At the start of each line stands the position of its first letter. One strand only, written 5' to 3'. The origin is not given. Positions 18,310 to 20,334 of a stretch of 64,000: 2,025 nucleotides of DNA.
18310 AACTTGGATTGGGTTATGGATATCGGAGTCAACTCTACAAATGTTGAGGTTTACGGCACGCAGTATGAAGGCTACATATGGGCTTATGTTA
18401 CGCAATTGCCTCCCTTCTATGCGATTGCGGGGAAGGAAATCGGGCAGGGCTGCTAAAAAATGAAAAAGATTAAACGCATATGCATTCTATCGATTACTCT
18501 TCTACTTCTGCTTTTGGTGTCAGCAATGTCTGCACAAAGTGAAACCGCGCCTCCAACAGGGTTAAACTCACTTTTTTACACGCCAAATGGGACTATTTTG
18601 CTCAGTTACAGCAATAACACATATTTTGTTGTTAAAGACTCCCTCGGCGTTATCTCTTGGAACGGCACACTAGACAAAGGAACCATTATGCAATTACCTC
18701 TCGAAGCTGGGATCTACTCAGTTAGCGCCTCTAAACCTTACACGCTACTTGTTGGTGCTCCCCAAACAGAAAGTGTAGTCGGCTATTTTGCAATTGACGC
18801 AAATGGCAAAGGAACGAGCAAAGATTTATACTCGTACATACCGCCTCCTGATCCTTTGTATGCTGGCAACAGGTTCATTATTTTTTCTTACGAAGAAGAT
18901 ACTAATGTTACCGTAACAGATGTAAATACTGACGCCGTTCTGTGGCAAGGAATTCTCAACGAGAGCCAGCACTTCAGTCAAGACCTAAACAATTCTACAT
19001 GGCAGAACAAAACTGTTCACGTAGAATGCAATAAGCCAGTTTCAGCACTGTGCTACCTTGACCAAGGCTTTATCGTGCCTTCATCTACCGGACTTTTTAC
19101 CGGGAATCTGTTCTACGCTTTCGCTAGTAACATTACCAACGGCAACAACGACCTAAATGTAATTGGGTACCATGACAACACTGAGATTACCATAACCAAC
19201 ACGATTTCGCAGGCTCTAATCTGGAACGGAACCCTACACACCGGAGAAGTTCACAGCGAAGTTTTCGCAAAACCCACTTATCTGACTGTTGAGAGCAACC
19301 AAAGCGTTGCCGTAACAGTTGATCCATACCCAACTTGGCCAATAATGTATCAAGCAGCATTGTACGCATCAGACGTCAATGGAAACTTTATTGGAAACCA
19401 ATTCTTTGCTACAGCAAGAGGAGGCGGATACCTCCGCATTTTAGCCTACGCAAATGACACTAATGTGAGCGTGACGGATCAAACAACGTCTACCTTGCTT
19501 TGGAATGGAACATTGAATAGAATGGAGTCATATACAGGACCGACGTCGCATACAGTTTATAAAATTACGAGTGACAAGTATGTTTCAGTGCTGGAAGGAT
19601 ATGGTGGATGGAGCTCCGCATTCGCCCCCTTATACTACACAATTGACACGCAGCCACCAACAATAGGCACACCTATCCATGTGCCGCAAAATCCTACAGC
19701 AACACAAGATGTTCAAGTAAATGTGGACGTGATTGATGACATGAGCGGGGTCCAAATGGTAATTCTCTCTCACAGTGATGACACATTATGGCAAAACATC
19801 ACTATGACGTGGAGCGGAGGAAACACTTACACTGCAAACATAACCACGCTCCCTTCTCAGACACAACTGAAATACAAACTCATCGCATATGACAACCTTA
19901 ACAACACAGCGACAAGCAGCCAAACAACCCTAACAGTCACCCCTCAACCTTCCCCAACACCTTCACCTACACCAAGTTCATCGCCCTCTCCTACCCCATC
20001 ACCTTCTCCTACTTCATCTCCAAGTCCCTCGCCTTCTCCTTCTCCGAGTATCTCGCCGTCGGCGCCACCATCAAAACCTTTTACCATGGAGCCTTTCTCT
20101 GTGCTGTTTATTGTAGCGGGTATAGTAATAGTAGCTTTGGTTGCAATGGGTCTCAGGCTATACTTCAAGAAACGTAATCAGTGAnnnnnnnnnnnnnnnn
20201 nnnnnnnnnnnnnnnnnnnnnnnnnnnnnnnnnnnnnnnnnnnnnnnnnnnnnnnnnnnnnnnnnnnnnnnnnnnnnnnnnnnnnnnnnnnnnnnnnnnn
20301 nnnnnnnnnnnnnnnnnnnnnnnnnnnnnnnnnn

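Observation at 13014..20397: Direct repeats of a tRNA 3-prime-end fragment bracket the 7.3-kb giant surface-protein cassette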

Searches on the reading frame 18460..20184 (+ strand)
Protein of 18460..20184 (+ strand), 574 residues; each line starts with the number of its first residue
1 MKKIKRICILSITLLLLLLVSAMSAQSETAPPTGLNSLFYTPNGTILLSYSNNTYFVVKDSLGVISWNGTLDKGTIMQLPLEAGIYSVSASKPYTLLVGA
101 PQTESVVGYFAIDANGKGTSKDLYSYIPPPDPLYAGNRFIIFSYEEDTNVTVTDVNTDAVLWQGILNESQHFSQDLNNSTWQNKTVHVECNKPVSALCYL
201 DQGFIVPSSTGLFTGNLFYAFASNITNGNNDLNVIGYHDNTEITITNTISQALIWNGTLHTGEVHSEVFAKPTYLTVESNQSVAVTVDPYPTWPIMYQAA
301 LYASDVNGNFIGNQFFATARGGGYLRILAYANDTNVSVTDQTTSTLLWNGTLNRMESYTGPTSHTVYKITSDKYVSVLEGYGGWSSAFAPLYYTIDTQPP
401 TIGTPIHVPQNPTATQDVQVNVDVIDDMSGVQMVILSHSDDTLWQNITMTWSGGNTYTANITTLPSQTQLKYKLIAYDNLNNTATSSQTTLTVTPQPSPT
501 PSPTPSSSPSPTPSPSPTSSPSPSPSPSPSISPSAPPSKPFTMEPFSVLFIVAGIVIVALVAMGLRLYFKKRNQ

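Call 11: search_protein_families(library=pfam, proteins=[window:18460-20184:+], max_evalue=0.01)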
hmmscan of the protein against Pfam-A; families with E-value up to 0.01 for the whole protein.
window:18460-20184:+ (574 aa): 2 families
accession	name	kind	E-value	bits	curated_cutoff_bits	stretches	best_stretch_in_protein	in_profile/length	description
PF05887.16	Trypan_PARP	-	0.00039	20.8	100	1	477-559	51-132/134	Procyclic acidic repetitive protein (PARP)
PF24893.1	DUF7743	-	0.0076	16.4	27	0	394-494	1-98/120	Domain of unknown function (DUF7743)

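Call 30: find_encoding_contigs(protein=window:18460-20184:+, flank=10000, max_places=6)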
Protein window:18460-20184:+ (574 aa): 1 contig read that carries it; 1 place shown.
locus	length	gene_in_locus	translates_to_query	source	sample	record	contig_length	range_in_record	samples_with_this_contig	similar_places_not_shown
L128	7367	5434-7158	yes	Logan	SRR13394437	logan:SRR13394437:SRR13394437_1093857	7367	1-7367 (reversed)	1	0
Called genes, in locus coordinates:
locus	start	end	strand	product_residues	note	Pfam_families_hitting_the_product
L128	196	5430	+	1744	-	PF06229:FRG1 (weak), PF06268:Fascin, PF25490:DUF7910 (weak), PF06229:FRG1 (weak), PF18884:TSP3_bac (weak)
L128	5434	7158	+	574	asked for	-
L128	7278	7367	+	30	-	?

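Call 49: find_homologous_proteins(query=window:18460-20184:+, max_evalue=0.00001)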
Query window:18460-20184:+ (574 aa): 33 proteins with E <= 0.00001 among 8000 candidates.
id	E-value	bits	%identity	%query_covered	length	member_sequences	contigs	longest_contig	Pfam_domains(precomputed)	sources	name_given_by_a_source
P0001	0.0e+0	1284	100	100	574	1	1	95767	-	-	-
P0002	6.1e-284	961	74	100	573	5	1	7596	-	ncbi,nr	ncbi:hypothetical protein E2P61_00010 [Candidatus Bathyarchaeota archaeon]|nr:hypothetical protein E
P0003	9.4e-274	927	71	100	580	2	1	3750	PF13464.12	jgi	jgi:ribosomal protein S11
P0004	8.1e-271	918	71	100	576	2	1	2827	PF05887.17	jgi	jgi:hypothetical protein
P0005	7.1e-269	911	69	100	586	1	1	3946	-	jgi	jgi:hypothetical protein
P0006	1.9e-267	906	73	96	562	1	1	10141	-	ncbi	-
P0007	7.5e-234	796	64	86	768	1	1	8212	PF13464.12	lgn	-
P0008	1.5e-233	795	63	86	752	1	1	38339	PF13464.12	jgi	jgi:ribosomal protein S11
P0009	4.4e-232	790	64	86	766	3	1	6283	-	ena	-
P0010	2.3e-229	781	62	87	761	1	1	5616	PF13464.12,PF24893.1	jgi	jgi:hypothetical protein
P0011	7.3e-217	740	57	90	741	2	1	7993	PF13464.12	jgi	jgi:ribosomal protein S11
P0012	5.2e-216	737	58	86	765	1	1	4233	PF13464.12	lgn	-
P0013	8.8e-216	736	59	86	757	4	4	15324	PF13464.12,PF19077.7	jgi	jgi:hypothetical protein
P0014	2.2e-215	735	64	90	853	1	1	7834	PF17957.8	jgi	jgi:hypothetical protein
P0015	1.8e-212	725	63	87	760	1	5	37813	PF24893.1,PF05887.17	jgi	jgi:hypothetical protein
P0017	8.0e-205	700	62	90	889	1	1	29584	PF13464.12,PF17957.8,PF24893.1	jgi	jgi:hypothetical protein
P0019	2.3e-198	678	48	99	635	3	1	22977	-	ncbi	-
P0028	4.2e-153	529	56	72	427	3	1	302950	-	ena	-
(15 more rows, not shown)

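Call 50: find_encoding_contigs(protein=P0002, flank=10000, max_places=3)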
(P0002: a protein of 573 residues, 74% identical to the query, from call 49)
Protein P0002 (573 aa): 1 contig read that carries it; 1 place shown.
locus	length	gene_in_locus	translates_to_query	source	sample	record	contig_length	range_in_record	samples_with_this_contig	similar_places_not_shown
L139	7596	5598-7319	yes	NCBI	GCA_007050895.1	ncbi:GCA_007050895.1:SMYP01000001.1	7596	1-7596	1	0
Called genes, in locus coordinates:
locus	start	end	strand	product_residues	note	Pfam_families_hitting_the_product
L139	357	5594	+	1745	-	PF06229:FRG1, PF06268:Fascin, PF25490:DUF7910, PF18884:TSP3_bac (weak)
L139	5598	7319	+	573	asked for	-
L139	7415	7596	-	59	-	PF01985:CRS1_YhbY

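Call 51: find_encoding_contigs(protein=P0008, flank=10000, max_places=3)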
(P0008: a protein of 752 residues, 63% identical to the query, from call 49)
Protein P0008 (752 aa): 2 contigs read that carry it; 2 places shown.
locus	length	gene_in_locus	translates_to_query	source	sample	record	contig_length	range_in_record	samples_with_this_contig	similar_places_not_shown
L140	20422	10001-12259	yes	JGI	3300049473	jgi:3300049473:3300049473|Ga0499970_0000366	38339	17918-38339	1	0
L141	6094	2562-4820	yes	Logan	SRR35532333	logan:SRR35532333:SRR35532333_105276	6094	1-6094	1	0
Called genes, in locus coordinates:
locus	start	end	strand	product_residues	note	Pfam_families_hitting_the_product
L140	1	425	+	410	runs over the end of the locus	PF13191:AAA_16, PF01637:ATPase_2 (weak), PF00004:AAA, PF13401:AAA_22, PF22606:Cdc6-ORC-like_ATPase_lid, PF22703:Cdc6_lid, PF09079:WHD_Cdc6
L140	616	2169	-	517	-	PF00149:Metallophos, PF04042:DNA_pol_E_B, PF12850:Metallophos_2 (faint)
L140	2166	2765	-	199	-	PF04250:DUF429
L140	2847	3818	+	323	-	PF01895:PhoU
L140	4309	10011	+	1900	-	PF06229:FRG1 (weak), PF25490:DUF7910 (faint), PF06268:Fascin (weak), PF18884:TSP3_bac (weak)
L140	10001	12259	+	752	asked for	PF13464:RodZ_C (faint)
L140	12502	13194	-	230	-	PF00173:Cyt-b5 (weak), PF09990:DUF2231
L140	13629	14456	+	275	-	PF01040:UbiA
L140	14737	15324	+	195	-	PF06168:DUF981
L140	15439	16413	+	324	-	PF00348:polyprenyl_synt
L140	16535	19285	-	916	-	-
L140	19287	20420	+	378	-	?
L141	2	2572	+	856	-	?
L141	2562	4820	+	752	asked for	PF13464:RodZ_C (faint)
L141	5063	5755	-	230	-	PF00173:Cyt-b5 (weak), PF09990:DUF2231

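Call 52: find_encoding_contigs(protein=P0015, flank=10000, max_places=3)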
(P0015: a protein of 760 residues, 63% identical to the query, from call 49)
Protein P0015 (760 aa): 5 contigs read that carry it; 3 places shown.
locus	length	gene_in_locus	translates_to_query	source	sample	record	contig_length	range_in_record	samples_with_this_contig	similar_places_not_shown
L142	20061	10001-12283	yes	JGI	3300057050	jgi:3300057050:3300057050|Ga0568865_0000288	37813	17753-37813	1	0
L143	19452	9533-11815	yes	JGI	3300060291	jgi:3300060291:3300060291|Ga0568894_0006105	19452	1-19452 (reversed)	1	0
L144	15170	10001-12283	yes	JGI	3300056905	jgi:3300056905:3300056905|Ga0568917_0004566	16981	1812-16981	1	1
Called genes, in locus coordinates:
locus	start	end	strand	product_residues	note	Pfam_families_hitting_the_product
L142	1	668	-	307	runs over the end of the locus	PF01904:DUF72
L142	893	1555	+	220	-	PF08423:Rad51, PF00795:CN_hydrolase (faint)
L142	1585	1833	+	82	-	PF26485:DUF8156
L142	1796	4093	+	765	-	PF03104:DNA_pol_B_exo1 (weak), PF00136:DNA_pol_B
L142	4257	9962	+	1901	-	PF06229:FRG1 (weak), PF06268:Fascin (weak), PF18884:TSP3_bac (weak)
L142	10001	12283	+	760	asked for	PF24893:DUF7743 (faint), PF05887:Trypan_PARP (faint)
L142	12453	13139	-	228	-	-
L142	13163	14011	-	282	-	PF13476:AAA_23 (weak), PF02463:SMC_N (weak), PF00005:ABC_tran, PF13173:AAA_14 (faint), PF13304:AAA_21 (weak)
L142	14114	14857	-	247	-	PF10988:DUF2807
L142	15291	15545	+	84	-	PF03551:PadR, PF13601:HTH_34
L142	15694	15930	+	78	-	PF01037:AsnC_trans_reg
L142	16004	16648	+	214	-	PF06195:DUF996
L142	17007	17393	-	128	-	-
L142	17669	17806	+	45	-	-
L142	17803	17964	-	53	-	-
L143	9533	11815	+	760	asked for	PF24893:DUF7743 (faint), PF05887:Trypan_PARP (faint)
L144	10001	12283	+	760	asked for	PF24893:DUF7743 (faint), PF05887:Trypan_PARP (faint)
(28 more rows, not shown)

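Call 68: find_encoding_contigs(protein=P0006, flank=10000, max_places=2)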
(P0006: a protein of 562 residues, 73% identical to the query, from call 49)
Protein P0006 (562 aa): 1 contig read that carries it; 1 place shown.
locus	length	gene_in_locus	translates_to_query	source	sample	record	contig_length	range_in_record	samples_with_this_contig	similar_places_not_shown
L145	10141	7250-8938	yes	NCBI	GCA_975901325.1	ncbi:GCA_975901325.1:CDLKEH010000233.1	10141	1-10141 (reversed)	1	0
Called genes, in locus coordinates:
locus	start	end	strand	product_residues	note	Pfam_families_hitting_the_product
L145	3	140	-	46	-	?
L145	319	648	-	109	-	PF01984:dsDNA_bind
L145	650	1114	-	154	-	PF01090:Ribosomal_S19e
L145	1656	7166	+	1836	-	PF06229:FRG1, PF06268:Fascin (weak), PF25490:DUF7910 (weak), PF06268:Fascin, PF18884:TSP3_bac (weak)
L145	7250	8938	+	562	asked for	-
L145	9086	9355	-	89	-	PF01985:CRS1_YhbY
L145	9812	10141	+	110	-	?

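Call 69: find_encoding_contigs(protein=P0017, flank=10000, max_places=2)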
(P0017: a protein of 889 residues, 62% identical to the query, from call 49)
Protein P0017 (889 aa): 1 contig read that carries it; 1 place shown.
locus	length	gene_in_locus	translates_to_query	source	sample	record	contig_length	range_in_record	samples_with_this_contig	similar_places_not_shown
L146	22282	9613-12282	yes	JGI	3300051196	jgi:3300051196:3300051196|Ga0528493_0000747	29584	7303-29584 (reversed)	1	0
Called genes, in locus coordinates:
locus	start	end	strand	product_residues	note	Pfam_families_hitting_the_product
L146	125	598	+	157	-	PF00571:CBS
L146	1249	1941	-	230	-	-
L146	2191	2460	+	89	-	-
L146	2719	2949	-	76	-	-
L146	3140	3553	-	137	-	-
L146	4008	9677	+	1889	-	PF18884:TSP3_bac, PF06268:Fascin (weak), PF25490:DUF7910 (faint), PF06229:FRG1 (weak), PF18884:TSP3_bac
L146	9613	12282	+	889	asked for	PF13464:RodZ_C (faint), PF24893:DUF7743 (faint), PF17957:Big_7 (weak)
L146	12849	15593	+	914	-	PF01555:N6_N4_Mtase, PF01170:UPF0020 (faint), PF03602:Cons_hypoth95 (faint), PF01555:N6_N4_Mtase (weak), PF27126:NmeDI_C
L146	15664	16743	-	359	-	PF13391:HNH_2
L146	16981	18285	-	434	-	PF13393:tRNA-synt_His, PF00587:tRNA-synt_2b, PF03129:HGTP_anticodon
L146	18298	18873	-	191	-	PF02778:tRNA_int_endo_N, PF01974:tRNA_int_endo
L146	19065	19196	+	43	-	-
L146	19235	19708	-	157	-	PF06574:FAD_syn (weak), PF01467:CTP_transf_like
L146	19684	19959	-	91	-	PF04010:DUF357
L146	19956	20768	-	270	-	PF00590:TP_methylase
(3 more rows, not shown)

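Call 70: find_encoding_contigs(protein=P0019, flank=10000, max_places=2)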
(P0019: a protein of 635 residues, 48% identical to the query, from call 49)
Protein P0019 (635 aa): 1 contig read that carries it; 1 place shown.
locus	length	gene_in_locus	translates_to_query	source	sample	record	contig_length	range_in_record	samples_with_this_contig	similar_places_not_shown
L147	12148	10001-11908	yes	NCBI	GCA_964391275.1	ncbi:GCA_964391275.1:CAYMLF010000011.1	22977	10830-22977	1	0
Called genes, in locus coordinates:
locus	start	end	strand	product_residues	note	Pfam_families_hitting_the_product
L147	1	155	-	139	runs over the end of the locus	PF00011:HSP20, PF17886:ArsA_HSP20 (weak)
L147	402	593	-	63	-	PF10685:KGG (faint)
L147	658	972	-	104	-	-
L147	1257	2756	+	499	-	-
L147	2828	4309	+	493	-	PF02310:B12-binding, PF04055:Radical_SAM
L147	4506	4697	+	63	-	-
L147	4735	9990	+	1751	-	PF18884:TSP3_bac (faint), PF06229:FRG1 (weak), PF06268:Fascin, PF06229:FRG1 (weak), PF06268:Fascin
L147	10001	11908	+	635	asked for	-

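Call 87: find_encoding_contigs(protein=P0028, flank=10000, max_places=2)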
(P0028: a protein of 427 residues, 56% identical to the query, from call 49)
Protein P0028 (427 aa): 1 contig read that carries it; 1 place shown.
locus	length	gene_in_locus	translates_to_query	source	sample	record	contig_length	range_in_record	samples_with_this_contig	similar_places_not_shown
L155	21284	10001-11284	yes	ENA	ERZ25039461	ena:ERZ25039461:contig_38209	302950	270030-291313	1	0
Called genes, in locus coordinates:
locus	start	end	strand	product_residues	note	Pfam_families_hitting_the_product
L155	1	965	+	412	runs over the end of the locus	PF00005:ABC_tran (weak), PF02463:SMC_N (faint), PF13304:AAA_21 (faint), PF00005:ABC_tran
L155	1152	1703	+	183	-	PF03952:Enolase_N, PF00113:Enolase_C (weak)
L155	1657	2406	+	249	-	PF00113:Enolase_C, PF13378:MR_MLE_C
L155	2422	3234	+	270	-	PF00318:Ribosomal_S2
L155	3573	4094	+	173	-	PF01875:Memo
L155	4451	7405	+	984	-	PF06268:Fascin, PF06229:FRG1 (weak), PF06268:Fascin (weak)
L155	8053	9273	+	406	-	PF18884:TSP3_bac (weak)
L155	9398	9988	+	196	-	-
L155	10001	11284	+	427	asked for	-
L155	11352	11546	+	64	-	-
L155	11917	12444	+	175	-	PF02926:THUMP (weak)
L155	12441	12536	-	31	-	-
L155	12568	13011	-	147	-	PF08617:CGI-121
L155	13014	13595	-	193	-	PF00156:Pribosyltran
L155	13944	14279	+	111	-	-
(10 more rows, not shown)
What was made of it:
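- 18460..20184 (+): Partner gene (574 aa); cargo gene 2. 33 homologues, in every context examined preceded by a giant TSP3/Fascin gene (calls 49-52, 68-70, 87).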

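Call 93: find_related_loci(query=A1, collection=genome_contigs, flank=8000)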
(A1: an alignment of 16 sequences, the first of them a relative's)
Query A1 (574 aa) in genome_contigs; peptide patterns used: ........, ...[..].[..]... (x = any residue, [..] = any of these).
18 stretches matched a pattern; 2 encode a relative of the query (tblastn E <= 1e-3); 2 distinct loci.
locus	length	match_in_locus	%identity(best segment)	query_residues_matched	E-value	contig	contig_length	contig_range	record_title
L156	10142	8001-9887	48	5-574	0e+0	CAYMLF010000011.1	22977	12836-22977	MAG TPA_asm: uncultured Candidatus Bathyarchaeia archaeon isolate binchicken_co43_195 genome assembly, contig: NODE_3827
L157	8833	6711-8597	48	5-574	0e+0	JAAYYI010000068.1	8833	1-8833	MAG: Candidatus Bathyarchaeota archaeon isolate AS06rmzACSIP_217 319107_AS06, whole genome shotgun sequence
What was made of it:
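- Tried and rejected: The gene pair was found in only 2 GTDB representatives (call 93).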
